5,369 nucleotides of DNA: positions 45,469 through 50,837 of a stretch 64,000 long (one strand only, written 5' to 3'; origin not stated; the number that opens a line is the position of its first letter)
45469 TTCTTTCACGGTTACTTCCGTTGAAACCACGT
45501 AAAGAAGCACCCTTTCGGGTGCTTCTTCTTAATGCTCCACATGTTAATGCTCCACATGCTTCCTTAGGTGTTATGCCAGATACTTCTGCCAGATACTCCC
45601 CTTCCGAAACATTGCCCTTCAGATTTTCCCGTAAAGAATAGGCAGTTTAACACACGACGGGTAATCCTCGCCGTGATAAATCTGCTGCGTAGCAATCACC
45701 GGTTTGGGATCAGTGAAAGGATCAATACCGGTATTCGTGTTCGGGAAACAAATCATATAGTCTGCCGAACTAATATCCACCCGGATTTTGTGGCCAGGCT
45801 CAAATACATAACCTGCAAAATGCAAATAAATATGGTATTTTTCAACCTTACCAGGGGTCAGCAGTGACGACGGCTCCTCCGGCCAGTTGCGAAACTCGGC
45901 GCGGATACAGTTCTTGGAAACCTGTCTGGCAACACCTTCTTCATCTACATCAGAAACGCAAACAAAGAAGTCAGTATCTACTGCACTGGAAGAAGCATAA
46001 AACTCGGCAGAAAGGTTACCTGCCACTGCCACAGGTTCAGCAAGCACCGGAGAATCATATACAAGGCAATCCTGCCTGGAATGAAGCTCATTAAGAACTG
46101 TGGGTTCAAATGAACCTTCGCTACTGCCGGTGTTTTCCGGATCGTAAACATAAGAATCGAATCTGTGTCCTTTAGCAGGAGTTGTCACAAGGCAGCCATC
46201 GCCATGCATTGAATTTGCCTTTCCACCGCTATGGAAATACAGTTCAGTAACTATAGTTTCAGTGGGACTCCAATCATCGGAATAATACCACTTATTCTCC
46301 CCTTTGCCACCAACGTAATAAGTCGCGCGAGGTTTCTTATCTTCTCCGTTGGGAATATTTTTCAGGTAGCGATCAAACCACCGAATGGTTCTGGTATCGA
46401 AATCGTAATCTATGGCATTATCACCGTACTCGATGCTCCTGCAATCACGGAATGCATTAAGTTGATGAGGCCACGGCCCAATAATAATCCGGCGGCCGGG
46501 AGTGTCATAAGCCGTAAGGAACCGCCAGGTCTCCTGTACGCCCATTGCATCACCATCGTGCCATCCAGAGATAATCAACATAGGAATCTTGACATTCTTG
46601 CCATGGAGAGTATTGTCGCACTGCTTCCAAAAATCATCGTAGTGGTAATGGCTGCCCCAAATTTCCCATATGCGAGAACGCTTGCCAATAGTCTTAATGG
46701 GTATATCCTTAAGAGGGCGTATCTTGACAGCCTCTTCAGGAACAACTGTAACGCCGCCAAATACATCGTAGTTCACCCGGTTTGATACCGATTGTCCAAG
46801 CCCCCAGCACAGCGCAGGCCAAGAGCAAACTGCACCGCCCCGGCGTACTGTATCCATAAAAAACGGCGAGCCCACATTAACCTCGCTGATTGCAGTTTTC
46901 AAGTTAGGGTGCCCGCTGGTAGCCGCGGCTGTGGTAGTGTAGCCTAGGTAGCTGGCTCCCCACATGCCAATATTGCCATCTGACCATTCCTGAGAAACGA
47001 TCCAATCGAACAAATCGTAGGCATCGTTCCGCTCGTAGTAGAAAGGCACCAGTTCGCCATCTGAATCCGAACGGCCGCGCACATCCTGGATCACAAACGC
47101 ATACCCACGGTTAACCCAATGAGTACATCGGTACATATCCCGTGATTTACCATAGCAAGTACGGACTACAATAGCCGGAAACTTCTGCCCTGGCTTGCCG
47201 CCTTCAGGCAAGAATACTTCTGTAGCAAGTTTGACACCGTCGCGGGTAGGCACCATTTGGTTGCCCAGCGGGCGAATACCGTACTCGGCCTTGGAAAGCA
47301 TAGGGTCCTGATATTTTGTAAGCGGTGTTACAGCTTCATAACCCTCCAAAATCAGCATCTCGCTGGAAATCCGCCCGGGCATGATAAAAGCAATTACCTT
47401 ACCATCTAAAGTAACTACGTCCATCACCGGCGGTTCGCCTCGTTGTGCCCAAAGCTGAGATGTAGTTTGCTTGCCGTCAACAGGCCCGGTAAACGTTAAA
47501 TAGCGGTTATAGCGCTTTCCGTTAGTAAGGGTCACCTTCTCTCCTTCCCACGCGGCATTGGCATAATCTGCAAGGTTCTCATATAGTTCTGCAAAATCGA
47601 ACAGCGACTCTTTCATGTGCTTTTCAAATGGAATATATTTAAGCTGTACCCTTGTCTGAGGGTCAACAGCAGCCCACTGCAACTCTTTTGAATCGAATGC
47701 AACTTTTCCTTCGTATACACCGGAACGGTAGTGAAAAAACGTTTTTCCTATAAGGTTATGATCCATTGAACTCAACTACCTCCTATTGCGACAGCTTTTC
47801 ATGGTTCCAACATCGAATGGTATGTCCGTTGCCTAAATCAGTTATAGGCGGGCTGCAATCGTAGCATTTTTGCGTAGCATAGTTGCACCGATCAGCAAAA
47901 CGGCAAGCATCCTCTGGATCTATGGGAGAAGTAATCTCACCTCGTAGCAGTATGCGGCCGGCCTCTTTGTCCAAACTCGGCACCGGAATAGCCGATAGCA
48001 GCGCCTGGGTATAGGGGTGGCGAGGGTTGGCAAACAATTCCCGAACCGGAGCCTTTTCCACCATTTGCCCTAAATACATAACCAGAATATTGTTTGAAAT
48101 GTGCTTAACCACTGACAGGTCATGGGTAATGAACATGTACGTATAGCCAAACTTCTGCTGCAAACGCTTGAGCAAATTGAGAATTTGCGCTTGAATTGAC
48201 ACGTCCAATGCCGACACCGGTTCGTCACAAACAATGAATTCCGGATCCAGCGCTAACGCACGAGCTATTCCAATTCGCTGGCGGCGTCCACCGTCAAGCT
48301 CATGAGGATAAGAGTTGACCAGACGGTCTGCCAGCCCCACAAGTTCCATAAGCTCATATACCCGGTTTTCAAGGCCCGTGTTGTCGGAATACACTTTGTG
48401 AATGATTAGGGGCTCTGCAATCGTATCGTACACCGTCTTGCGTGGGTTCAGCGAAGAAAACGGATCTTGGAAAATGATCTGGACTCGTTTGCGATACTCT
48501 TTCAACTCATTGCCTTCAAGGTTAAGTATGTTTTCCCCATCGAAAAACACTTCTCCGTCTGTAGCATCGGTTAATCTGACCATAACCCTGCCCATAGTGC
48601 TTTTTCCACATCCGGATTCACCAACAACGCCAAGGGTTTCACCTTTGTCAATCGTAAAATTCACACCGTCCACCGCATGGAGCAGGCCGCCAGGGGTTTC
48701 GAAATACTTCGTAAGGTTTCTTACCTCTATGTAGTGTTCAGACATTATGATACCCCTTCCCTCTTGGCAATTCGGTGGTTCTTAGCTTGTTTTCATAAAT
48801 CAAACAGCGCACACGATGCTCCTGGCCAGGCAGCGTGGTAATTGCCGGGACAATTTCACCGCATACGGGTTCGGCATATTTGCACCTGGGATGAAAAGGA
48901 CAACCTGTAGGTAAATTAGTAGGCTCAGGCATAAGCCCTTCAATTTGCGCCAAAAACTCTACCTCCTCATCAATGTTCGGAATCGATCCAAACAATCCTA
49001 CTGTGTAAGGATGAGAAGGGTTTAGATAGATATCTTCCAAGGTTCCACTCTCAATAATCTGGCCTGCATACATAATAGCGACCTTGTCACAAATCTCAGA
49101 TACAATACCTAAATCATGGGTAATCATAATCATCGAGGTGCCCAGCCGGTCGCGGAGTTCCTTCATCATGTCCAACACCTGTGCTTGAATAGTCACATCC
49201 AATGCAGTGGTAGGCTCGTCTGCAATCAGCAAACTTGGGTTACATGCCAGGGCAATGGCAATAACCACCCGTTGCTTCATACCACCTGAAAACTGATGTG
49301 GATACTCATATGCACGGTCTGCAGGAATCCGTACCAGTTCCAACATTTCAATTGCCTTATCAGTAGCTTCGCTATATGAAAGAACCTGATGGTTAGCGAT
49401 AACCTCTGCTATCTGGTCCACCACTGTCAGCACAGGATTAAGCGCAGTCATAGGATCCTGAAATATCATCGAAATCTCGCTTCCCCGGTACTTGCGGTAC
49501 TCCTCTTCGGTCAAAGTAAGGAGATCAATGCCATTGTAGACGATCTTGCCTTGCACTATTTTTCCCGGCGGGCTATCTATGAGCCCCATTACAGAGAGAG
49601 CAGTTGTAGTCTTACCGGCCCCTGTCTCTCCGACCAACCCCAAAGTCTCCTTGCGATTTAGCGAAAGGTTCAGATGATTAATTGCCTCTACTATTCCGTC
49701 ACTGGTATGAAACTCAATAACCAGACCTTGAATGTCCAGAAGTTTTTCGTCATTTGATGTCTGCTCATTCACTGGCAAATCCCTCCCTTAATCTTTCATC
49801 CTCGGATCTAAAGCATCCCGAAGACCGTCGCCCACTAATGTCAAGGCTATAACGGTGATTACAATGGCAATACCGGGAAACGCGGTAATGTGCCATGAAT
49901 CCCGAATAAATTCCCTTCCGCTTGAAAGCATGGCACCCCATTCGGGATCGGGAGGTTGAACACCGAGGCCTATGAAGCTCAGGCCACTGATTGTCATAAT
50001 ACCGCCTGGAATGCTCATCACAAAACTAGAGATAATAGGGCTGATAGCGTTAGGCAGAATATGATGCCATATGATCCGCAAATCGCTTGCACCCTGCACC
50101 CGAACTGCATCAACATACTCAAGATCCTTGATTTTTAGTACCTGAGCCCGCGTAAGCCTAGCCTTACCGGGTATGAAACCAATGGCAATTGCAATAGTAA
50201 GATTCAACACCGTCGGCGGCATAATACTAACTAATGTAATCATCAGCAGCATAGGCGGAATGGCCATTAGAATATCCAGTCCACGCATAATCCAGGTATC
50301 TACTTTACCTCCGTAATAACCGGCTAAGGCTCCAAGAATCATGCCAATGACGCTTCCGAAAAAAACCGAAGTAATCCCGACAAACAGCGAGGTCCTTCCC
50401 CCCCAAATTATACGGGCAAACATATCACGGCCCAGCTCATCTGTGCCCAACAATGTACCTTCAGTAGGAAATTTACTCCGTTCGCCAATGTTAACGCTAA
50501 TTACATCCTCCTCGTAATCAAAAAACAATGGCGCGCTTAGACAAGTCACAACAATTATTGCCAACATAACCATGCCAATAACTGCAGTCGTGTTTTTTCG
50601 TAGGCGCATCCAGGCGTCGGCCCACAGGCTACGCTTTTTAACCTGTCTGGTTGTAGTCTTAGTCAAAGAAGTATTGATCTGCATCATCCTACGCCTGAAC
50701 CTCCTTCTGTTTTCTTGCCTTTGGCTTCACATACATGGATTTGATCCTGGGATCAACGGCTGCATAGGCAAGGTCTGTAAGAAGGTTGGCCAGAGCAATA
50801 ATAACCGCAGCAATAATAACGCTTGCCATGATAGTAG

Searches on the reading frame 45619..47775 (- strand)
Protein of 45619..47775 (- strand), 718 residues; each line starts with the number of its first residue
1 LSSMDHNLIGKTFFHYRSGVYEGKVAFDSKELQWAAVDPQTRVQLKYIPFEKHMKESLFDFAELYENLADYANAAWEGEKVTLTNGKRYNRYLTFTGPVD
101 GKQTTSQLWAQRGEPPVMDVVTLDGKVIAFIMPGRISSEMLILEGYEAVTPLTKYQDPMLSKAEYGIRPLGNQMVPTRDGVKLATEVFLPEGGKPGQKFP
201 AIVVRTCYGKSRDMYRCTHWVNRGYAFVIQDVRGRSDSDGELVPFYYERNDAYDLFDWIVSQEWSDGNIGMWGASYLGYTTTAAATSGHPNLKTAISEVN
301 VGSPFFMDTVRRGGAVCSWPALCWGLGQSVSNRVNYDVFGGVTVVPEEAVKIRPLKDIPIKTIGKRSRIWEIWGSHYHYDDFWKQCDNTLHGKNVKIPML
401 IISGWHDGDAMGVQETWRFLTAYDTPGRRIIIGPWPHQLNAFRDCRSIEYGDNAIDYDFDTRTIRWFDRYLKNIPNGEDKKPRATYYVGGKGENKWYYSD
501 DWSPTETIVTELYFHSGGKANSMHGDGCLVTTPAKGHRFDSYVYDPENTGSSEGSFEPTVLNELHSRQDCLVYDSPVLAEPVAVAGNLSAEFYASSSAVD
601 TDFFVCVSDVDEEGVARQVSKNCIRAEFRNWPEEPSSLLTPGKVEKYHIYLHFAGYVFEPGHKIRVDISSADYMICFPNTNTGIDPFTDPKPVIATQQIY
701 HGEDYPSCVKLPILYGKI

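Call 8: search_protein_families(library=pfam, proteins=[window:45619-47775:-], max_evalue=0.00001)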
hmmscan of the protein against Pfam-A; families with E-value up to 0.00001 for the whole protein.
window:45619-47775:- (718 aa): 2 families
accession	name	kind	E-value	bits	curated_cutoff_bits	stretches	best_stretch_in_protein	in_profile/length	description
PF02129.25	Peptidase_S15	-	2.2e-53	182.1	23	1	179-437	1-260/262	X-Pro dipeptidyl-peptidase (S15 family)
PF08530.16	PepX_C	-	1.4e-28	100.7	22.5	1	476-709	1-216/217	X-Pro dipeptidyl-peptidase C-terminal non-catalytic domain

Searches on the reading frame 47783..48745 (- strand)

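Call 8: search_protein_families(library=pfam, proteins=[window:47783-48745:-], max_evalue=0.00001)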
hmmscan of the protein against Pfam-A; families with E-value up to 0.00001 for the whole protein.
window:47783-48745:- (320 aa): 2 families
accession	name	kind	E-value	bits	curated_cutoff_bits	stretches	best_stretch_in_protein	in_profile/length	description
PF00005.33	ABC_tran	-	6.5e-31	108.2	25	1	26-177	2-136/137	ABC transporter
PF08352.17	oligo_HPY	-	2.3e-17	63.6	27.1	1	229-294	1-65/65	Oligopeptide/dipeptide transporter, C-terminal region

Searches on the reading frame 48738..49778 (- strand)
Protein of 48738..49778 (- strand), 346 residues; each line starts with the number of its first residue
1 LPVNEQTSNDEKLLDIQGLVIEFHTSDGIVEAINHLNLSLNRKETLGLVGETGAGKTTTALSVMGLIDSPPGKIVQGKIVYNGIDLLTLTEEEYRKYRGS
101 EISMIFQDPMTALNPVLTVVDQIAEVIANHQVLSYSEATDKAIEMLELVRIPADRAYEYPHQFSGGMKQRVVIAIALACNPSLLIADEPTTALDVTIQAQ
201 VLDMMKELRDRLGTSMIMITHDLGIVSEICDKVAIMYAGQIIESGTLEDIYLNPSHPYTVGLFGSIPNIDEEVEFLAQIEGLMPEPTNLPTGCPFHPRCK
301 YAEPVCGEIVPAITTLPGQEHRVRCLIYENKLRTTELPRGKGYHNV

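Call 8: search_protein_families(library=pfam, proteins=[window:48738-49778:-], max_evalue=0.00001)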
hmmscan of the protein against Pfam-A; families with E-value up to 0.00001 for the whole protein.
window:48738-49778:- (346 aa): 3 families
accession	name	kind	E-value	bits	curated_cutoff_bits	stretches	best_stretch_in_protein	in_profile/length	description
PF00005.33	ABC_tran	-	4.5e-29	102.2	25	1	34-191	2-137/137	ABC transporter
PF08352.17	oligo_HPY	-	8.5e-19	68.2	27.1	1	242-306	1-65/65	Oligopeptide/dipeptide transporter, C-terminal region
PF13304.12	AAA_21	-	7.2e-06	26.7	27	0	154-227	229-304/304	AAA domain, putative AbiEii toxin, Type IV TA system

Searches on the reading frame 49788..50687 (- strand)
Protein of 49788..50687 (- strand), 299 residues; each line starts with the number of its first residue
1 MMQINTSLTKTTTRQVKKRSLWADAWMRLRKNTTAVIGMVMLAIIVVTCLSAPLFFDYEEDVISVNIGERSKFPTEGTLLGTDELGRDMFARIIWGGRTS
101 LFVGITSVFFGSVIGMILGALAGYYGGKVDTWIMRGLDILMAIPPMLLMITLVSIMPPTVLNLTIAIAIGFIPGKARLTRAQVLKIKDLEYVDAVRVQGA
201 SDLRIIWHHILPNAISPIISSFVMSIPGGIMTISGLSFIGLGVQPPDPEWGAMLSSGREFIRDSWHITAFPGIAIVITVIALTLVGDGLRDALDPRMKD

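Call 8: search_protein_families(library=pfam, proteins=[window:49788-50687:-], max_evalue=0.00001)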
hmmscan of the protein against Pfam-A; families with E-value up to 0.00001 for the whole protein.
window:49788-50687:- (299 aa): 2 families
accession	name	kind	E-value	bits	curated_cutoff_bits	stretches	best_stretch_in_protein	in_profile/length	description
PF00528.27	BPD_transp_1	-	3.5e-39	134.9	26.4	1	115-298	1-183/184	Binding-protein-dependent transport system inner membrane component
PF12911.12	OppC_N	-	3.8e-13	49.5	23.9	1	20-60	1-43/53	N-terminal TM domain of oligopeptide transport permease C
